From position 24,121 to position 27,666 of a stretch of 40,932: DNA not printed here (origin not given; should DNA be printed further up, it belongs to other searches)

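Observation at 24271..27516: Phage-encoded secreted reprolysin-like metalloprotease carrying a shortened T9SS sorting domain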

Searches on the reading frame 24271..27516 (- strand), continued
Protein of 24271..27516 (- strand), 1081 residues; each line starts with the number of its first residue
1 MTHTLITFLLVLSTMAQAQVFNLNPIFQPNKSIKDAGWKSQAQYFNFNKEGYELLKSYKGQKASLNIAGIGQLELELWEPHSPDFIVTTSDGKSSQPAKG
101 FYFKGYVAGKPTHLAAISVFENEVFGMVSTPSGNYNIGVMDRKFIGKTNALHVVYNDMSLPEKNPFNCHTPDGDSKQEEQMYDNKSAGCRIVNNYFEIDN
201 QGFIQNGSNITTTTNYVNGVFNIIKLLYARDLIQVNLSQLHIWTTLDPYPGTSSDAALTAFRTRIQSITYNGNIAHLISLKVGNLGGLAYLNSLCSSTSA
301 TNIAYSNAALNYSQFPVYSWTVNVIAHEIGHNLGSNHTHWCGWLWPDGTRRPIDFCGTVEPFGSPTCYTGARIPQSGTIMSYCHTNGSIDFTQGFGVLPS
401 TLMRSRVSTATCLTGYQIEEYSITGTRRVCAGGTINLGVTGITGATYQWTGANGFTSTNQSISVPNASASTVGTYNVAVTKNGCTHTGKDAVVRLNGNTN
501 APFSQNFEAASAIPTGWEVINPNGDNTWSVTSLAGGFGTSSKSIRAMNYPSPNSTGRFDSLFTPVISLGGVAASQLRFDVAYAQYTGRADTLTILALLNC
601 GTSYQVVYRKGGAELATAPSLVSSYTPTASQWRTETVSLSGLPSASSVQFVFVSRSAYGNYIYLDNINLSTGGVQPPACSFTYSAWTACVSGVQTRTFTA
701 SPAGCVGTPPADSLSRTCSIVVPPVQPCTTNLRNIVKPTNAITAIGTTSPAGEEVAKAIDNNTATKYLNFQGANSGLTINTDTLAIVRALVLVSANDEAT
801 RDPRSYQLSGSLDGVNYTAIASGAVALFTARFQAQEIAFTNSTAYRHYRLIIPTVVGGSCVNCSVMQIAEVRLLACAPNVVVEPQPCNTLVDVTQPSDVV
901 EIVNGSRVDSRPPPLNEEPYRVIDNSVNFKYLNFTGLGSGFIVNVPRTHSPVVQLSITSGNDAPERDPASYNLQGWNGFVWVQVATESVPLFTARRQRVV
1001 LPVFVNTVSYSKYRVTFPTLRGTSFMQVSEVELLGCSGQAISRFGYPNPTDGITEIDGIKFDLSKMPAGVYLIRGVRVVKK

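Call 11: find_homologous_proteins(query=window:24271-27516:-, max_evalue=0.00001)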
Query window:24271-27516:- (1081 aa): 199 proteins with E <= 0.00001 among 8000 candidates; the best 120 are listed.
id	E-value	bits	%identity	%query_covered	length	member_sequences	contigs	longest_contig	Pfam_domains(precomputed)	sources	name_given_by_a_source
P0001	0.0e+0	2384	96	100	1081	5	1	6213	PF13582.13,PF01421.26,PF00754.32,PF13688.13,PF13574.13,PF13583.12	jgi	jgi:hypothetical protein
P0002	0.0e+0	2346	96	99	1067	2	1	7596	PF13582.13,PF01421.26,PF13688.13,PF13574.13,PF13583.12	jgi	jgi:hypothetical protein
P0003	0.0e+0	2233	90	100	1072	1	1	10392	PF13582.13,PF01421.26,PF00754.32,PF13688.13,PF13574.13,PF13583.12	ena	-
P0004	0.0e+0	2210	96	93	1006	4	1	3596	PF13582.13,PF01421.26,PF13688.13,PF13574.13,PF13583.12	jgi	jgi:hypothetical protein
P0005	5.0e-180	619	36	58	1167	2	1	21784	PF13582.13,PF01421.26,PF19408.6,PF13688.13,PF13574.13,PF00041.28,PF13583.12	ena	-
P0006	1.4e-87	313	38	40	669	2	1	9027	PF13582.13,PF01421.26,PF13688.13,PF18962.8,PF13574.13,PF19081.7,PF13583.12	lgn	-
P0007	4.3e-76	275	35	40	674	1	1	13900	PF13582.13,PF01421.26,PF13895.13,PF13688.13,PF18962.8,PF13574.13,PF19081.7,PF13583.12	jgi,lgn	-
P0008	1.8e-75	273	39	38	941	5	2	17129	PF13582.13,PF01421.26,PF13688.13,PF18962.8,PF13574.13,PF13583.12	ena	-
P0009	1.9e-75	273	38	41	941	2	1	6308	PF13582.13,PF01421.26,PF13688.13,PF18962.8,PF13574.13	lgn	-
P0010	3.6e-75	272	37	39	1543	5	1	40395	PF13582.13,PF13688.13,PF18962.8,PF13574.13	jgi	jgi:hypothetical protein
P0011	7.6e-75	271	37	39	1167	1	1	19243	PF13582.13,PF01421.26,PF13688.13,PF13574.13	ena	-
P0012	2.8e-65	239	38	41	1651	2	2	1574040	PF07495.20,PF13582.13,PF23623.2,PF23598.2,PF00801.27,PF13688.13,PF13620.13,PF13855.13,PF06832.19,PF17210.10,PF13583.12,PF18911.7,PF23034.2,PF13573.13,PF00560.40,PF12799.14,PF13574.13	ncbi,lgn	-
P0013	1.4e-64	237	36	46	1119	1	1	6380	PF13582.13,PF01421.26,PF13688.13,PF18962.8,PF13574.13,PF00041.28,PF13583.12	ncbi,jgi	jgi:hypothetical protein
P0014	2.8e-64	236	40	7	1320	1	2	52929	PF13895.13,PF00801.27,PF07686.24,PF18962.8,PF07354.19,PF19081.7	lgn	-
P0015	6.1e-64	235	38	39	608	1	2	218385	PF13582.13,PF01421.26,PF00801.27,PF13585.13,PF13688.13,PF18962.8,PF13574.13,PF18911.7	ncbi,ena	-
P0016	1.1e-63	234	41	31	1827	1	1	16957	PF13582.13,PF01421.26,PF00801.27,PF13573.13,PF13688.13,PF00629.31,PF18962.8,PF13574.13,PF18911.7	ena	-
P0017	1.3e-63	234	39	31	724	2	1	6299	PF13582.13,PF01421.26,PF13688.13,PF18962.8,PF13583.12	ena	-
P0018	1.4e-62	230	37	38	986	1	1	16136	PF13582.13,PF13688.13,PF18962.8,PF13574.13,PF13583.12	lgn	-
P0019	1.9e-62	230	35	46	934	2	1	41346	PF13582.13,PF01421.26,PF13573.13,PF13688.13,PF00629.31,PF18962.8,PF13574.13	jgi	jgi:hypothetical protein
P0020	3.0e-62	229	37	39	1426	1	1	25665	PF13582.13,PF22352.3,PF13688.13,PF17957.8,PF20009.5,PF18962.8,PF13574.13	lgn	-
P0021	5.2e-62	228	41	31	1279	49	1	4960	PF13582.13,PF01421.26,PF13573.13,PF13688.13,PF02494.23,PF18962.8,PF13574.13,PF06832.19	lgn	-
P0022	5.3e-62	228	37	38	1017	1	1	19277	PF13582.13,PF01421.26,PF13573.13,PF13688.13,PF18962.8,PF13574.13,PF13583.12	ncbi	-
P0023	1.8e-61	226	36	39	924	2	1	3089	PF13582.13,PF01421.26,PF13573.13,PF13688.13,PF00629.31,PF18962.8,PF13574.13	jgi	jgi:hypothetical protein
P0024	7.3e-61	224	37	35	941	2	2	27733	PF13582.13,PF01421.26,PF13688.13,PF18962.8,PF13574.13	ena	-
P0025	1.1e-60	224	42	35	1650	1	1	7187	PF28268.1,PF13582.13,PF01421.26,PF21605.4,PF25059.2,PF13688.13,PF18962.8,PF09294.17,PF13574.13,PF00041.28,PF16656.12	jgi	jgi:hypothetical protein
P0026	1.6e-60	223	37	35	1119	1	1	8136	PF13582.13,PF01421.26,PF13573.13,PF13688.13,PF18962.8,PF13574.13,PF13583.12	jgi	jgi:hypothetical protein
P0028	2.6e-59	219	36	42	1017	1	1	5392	PF13582.13,PF01421.26,PF25059.2,PF13688.13,PF18962.8,PF09294.17,PF13574.13,PF00041.28,PF16656.12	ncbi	-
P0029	6.0e-59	218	39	32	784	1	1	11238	PF13582.13,PF01421.26,PF21605.4,PF25059.2,PF13688.13,PF18962.8,PF13574.13,PF00041.28,PF16656.12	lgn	-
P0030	9.5e-59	217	41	32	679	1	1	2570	PF13582.13,PF01421.26,PF13688.13,PF20009.5,PF18962.8,PF13574.13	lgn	-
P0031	9.9e-59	217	34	40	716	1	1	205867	PF13582.13,PF00431.27,PF13688.13,PF18962.8,PF00041.28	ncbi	-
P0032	1.1e-58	217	38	34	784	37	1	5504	PF13582.13,PF01421.26,PF13688.13,PF20009.5,PF18962.8,PF13574.13,PF00041.28,PF13583.12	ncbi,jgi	-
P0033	2.5e-58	216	37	43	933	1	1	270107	PF13582.13,PF01421.26,PF13573.13,PF13688.13,PF00629.31,PF18962.8,PF13574.13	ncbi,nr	ncbi:MAG: T9SS type A sorting domain-containing protein [Bacteroidetes bacterium]|nr:T9SS type A sor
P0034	1.3e-57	214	35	36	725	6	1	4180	PF13582.13,PF01421.26,PF13688.13,PF18962.8,PF13583.12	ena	-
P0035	2.4e-57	213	36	38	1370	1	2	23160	PF13582.13,PF22352.3,PF13573.13,PF13688.13,PF18962.8,PF13574.13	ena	-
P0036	3.1e-57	212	38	33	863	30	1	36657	PF13582.13,PF01421.26,PF25059.2,PF13688.13,PF20009.5,PF18962.8,PF13574.13,PF00041.28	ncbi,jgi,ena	-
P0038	5.9e-57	211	38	31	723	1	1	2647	PF13582.13,PF01421.26,PF13688.13,PF18962.8,PF00041.28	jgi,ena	jgi:hypothetical protein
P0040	1.1e-56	211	36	43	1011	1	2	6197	PF13582.13,PF01421.26,PF21605.4,PF25059.2,PF13688.13,PF18962.8,PF09294.17,PF00041.28,PF16656.12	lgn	-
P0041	1.2e-56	210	33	38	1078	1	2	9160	PF13582.13,PF01421.26,PF13688.13,PF18962.8,PF13574.13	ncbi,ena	-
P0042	1.8e-56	210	36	37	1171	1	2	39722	PF13582.13,PF01421.26,PF13573.13,PF13688.13,PF00629.31,PF18962.8,PF13574.13,PF13583.12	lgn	-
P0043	3.3e-56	209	37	32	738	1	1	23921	PF13582.13,PF01421.26,PF13688.13,PF18962.8,PF13574.13,PF13583.12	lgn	-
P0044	3.5e-56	209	37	32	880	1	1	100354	PF13582.13,PF01421.26,PF13688.13,PF18962.8,PF13574.13,PF13583.12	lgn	-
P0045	3.6e-56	209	34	40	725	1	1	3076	PF13582.13,PF01421.26,PF13688.13,PF18962.8,PF13574.13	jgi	jgi:hypothetical protein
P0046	3.7e-56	209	36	45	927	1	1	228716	PF13582.13,PF13573.13,PF13688.13,PF00629.31,PF18962.8,PF13574.13,PF21471.4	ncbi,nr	ncbi:MAG: T9SS type A sorting domain-containing protein [Saprospiraceae bacterium]|nr:T9SS type A so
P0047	2.2e-55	206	34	43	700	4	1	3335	PF13582.13,PF01421.26,PF13688.13,PF18962.8,PF13574.13,PF13583.12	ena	-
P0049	4.3e-55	205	32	44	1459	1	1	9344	PF13582.13,PF01421.26,PF13573.13,PF13688.13,PF18962.8,PF24312.2,PF07354.19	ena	-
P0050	4.9e-55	205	33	35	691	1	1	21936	PF13582.13,PF13688.13,PF18962.8,PF13574.13,PF13583.12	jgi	jgi:hypothetical protein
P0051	5.5e-55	205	37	38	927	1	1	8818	PF13582.13,PF13573.13,PF13688.13,PF00629.31,PF18962.8,PF13574.13,PF13860.13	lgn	-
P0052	5.8e-55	205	39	32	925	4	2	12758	PF13582.13,PF13573.13,PF13688.13,PF00629.31,PF18962.8,PF13574.13,PF21471.4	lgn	-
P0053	8.9e-55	204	37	35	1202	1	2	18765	PF19190.7,PF13582.13,PF01421.26,PF13573.13,PF13688.13,PF18962.8,PF13004.14,PF13574.13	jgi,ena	-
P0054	1.0e-54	204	36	39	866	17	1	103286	PF13582.13,PF01421.26,PF21605.4,PF25059.2,PF13688.13,PF20009.5,PF18962.8,PF13574.13,PF00041.28,PF16656.12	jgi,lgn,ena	-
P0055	1.0e-54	204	33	47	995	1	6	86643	PF13582.13,PF01421.26,PF13895.13,PF13573.13,PF13688.13,PF13927.13,PF18962.8,PF13574.13,PF06832.19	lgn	-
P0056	1.7e-54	203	34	37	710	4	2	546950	PF13582.13,PF01421.26,PF00431.27,PF13688.13,PF18962.8,PF13574.13,PF13583.12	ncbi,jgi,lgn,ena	-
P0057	1.7e-54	203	36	37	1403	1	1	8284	PF13582.13,PF13573.13,PF13688.13,PF18962.8,PF13574.13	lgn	-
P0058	2.4e-54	203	34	36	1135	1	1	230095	PF13582.13,PF13688.13,PF20009.5,PF18962.8,PF13574.13,PF00041.28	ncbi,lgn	-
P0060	3.9e-54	202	37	32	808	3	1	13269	PF13582.13,PF01421.26,PF25059.2,PF13688.13,PF18962.8,PF13574.13,PF00041.28,PF16656.12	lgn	-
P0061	4.3e-54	202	38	32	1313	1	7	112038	PF13582.13,PF01421.26,PF21605.4,PF13688.13,PF18962.8,PF16893.12,PF13574.13,PF13860.13,PF00041.28,PF16656.12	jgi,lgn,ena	-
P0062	4.5e-54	202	33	36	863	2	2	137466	PF13582.13,PF13688.13,PF18962.8,PF13574.13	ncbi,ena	-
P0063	5.3e-54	202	38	32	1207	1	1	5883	PF19190.7,PF13582.13,PF01421.26,PF13573.13,PF13688.13,PF18962.8,PF13004.14,PF13574.13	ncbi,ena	-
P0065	8.5e-54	201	36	32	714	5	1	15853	PF13582.13,PF01421.26,PF13688.13,PF18962.8,PF13574.13,PF13583.12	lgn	-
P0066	1.1e-53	201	31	45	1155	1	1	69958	PF13582.13,PF01421.26,PF13573.13,PF13688.13,PF23585.2,PF18962.8,PF13574.13,PF13583.12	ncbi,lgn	-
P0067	2.8e-53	199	35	37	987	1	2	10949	PF13582.13,PF01421.26,PF13688.13,PF18962.8,PF13583.12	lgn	-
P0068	2.8e-53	199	37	32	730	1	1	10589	PF13582.13,PF13688.13,PF18962.8,PF13574.13,PF13583.12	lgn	-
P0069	3.2e-53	199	36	36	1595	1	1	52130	PF13582.13,PF13688.13,PF18962.8,PF13574.13,PF13583.12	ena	-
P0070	3.5e-53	199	33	38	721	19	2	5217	PF13582.13,PF01421.26,PF00431.27,PF13688.13,PF18962.8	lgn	-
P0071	3.5e-53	199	35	35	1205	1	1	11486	PF19190.7,PF13582.13,PF01421.26,PF13573.13,PF13688.13,PF18962.8,PF13004.14,PF13574.13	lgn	-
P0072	4.5e-53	199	36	38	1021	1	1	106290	PF13582.13,PF13573.13,PF13688.13,PF00629.31,PF18962.8,PF13574.13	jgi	jgi:hypothetical protein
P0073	7.0e-53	198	37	38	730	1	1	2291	PF13582.13,PF01421.26,PF00431.27,PF13688.13,PF18962.8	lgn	-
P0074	7.8e-53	198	36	35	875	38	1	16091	PF13582.13,PF01421.26,PF25059.2,PF13688.13,PF20009.5,PF18962.8,PF13574.13,PF00041.28,PF13583.12,PF16656.12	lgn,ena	-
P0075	1.5e-52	197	37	38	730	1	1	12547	PF13582.13,PF01421.26,PF00431.27,PF13688.13,PF18962.8,PF13574.13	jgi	jgi:Metallo-peptidase family M12/Secretion system C-terminal sorting domain/CUB domain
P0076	2.2e-52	196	40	33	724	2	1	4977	PF13582.13,PF01421.26,PF13688.13,PF18962.8,PF13574.13,PF13583.12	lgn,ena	-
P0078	2.4e-52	196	38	30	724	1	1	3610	PF13582.13,PF01421.26,PF13688.13,PF18962.8,PF13574.13,PF13583.12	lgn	-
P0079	2.8e-52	196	30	47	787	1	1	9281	PF13582.13,PF01421.26,PF25059.2,PF13688.13,PF18962.8,PF13574.13,PF00041.28,PF13583.12,PF16656.12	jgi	jgi:hypothetical protein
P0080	3.5e-52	196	36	32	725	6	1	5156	PF13582.13,PF01421.26,PF00431.27,PF13688.13,PF18962.8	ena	-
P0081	3.7e-52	196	35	33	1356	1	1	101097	PF13582.13,PF13573.13,PF11617.14,PF13688.13,PF02494.23,PF18962.8,PF13574.13,PF13583.12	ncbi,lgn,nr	ncbi:MAG: T9SS C-terminal target domain-containing protein [Saprospirales bacterium]|nr:MAG: T9SS C-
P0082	5.0e-52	195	35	37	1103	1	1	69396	PF13582.13,PF21605.4,PF01108.24,PF25059.2,PF04151.22,PF13688.13,PF18962.8,PF00041.28,PF16656.12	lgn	-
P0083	5.8e-52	195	34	33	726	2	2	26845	PF13582.13,PF01421.26,PF00431.27,PF13688.13,PF18962.8,PF13574.13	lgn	-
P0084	6.0e-52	195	39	32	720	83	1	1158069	PF13582.13,PF01421.26,PF00431.27,PF13688.13,PF18962.8,PF13574.13,PF00041.28,PF13583.12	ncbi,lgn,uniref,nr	ncbi:M12 family metallo-peptidase [Chryseobacterium culicis]|uniref:Por secretion system C-terminal 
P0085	6.4e-52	195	35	34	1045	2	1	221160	PF13582.13,PF01421.26,PF13688.13,PF18962.8,PF13574.13,PF13583.12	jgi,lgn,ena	-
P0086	9.0e-52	194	34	37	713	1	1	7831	PF13582.13,PF01421.26,PF13688.13,PF18962.8,PF13574.13,PF13583.12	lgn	-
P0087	1.2e-51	194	34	35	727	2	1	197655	PF13582.13,PF01421.26,PF00431.27,PF13688.13,PF18962.8,PF13574.13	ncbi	ncbi:MAG: M12 family metallo-peptidase [Flavobacteriaceae bacterium]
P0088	1.3e-51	194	36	37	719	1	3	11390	PF13582.13,PF01421.26,PF00431.27,PF13688.13,PF18962.8,PF13574.13,PF13583.12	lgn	-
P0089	1.6e-51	193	40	29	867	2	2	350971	PF13582.13,PF01421.26,PF01108.24,PF25059.2,PF13688.13,PF20009.5,PF18962.8,PF13574.13,PF00041.28,PF13583.12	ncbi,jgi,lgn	jgi:hypothetical protein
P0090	3.7e-51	192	36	34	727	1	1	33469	PF13582.13,PF01421.26,PF00431.27,PF13688.13,PF18962.8,PF00041.28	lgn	-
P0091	3.8e-51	192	36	37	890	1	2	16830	PF13582.13,PF01421.26,PF13688.13,PF18962.8,PF13574.13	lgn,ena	-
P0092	4.9e-51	192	38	29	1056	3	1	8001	PF13582.13,PF13688.13,PF18962.8,PF13574.13,PF21471.4,PF13583.12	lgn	-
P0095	1.0e-50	191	38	32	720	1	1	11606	PF13582.13,PF01421.26,PF13688.13,PF18962.8,PF13583.12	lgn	-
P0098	1.7e-50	190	37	33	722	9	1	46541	PF13582.13,PF01421.26,PF00431.27,PF13688.13,PF18962.8,PF13574.13,PF13583.12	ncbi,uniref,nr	ncbi:T9SS type A sorting domain-containing protein [Chryseobacterium fistulae]|uniref:Peptidase M12B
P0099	1.9e-50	190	35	32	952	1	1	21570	PF13582.13,PF01421.26,PF13688.13,PF18962.8,PF13574.13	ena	-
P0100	2.5e-50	190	35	31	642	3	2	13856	PF13582.13,PF13688.13,PF18962.8,PF13574.13,PF13583.12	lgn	-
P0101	3.0e-50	189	36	34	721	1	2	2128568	PF13582.13,PF01421.26,PF00431.27,PF13688.13,PF18962.8,PF13574.13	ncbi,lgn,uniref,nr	ncbi:T9SS type A sorting domain-containing protein [Chryseobacterium shigense]|uniref:Por secretion 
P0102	5.1e-50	188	38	31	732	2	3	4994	PF13582.13,PF01421.26,PF00431.27,PF13688.13,PF18962.8,PF13574.13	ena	-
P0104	7.5e-50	188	35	34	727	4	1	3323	PF13582.13,PF01421.26,PF00431.27,PF13688.13,PF18962.8,PF13574.13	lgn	-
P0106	1.3e-49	187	36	37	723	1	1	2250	PF13582.13,PF01421.26,PF00431.27,PF13688.13,PF18962.8,PF13574.13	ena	-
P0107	2.2e-49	186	37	32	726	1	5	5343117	PF13582.13,PF01421.26,PF00431.27,PF13688.13,PF18962.8,PF13574.13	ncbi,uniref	ncbi:M12 family metallo-peptidase [Chryseobacterium arthrosphaerae]|uniref:M12 family metallo-peptid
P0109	2.9e-49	186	37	32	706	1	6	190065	PF13582.13,PF01421.26,PF00431.27,PF13688.13,PF18962.8,PF13574.13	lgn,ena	-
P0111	5.0e-49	185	33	37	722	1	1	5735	PF13582.13,PF01421.26,PF00431.27,PF13688.13,PF18962.8,PF13574.13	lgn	-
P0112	5.8e-49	185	31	45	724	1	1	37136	PF13582.13,PF01421.26,PF00431.27,PF13688.13,PF18962.8,PF13574.13,PF13583.12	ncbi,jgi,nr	ncbi:MAG: M12 family metallo-peptidase [Flavobacteriaceae bacterium]|jgi:hypothetical protein|nr:M12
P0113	5.9e-49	185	33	39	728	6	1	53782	PF13582.13,PF13688.13,PF18962.8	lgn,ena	-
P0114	1.0e-48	184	31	40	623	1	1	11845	PF13582.13,PF01421.26,PF13688.13,PF18962.8,PF13574.13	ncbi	-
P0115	1.8e-48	183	37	32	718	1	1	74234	PF13582.13,PF01421.26,PF00431.27,PF13688.13,PF18962.8,PF13574.13,PF13583.12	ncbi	-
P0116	2.5e-48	183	36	32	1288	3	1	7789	PF28033.1,PF13582.13,PF01421.26,PF25059.2,PF13688.13,PF18962.8,PF09294.17,PF13574.13,PF00041.28,PF16656.12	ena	-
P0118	4.1e-48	182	32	37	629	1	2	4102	PF13582.13,PF01421.26,PF13688.13,PF18962.8,PF13574.13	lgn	-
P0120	5.6e-48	182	34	37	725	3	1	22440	PF13582.13,PF01421.26,PF00431.27,PF13688.13,PF18962.8,PF13574.13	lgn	-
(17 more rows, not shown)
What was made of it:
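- Relatives are T9SS cargo: the protease region has well over a hundred Bacteroidota relatives at 30-42% identity, and nearly all carry PF18962 at the C-terminus (call 11).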

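Call 13: find_encoding_contigs(protein=P0003, flank=10000, max_places=4)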
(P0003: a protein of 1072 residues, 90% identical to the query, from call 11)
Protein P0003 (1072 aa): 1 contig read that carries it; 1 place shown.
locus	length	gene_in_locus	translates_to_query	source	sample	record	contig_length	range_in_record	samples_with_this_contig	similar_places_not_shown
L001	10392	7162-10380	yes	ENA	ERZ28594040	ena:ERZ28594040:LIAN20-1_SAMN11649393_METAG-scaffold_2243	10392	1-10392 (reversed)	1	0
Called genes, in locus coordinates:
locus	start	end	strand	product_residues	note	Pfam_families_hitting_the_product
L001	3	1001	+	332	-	?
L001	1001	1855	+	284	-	-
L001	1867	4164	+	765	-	-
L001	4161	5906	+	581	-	-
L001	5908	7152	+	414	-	-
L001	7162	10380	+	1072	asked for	PF01421:Reprolysin, PF13688:Reprolysin_5, PF13574:Reprolysin_2, PF13582:Reprolysin_3, PF13583:Reprolysin_4, PF00754:F5_F8_type_C (faint)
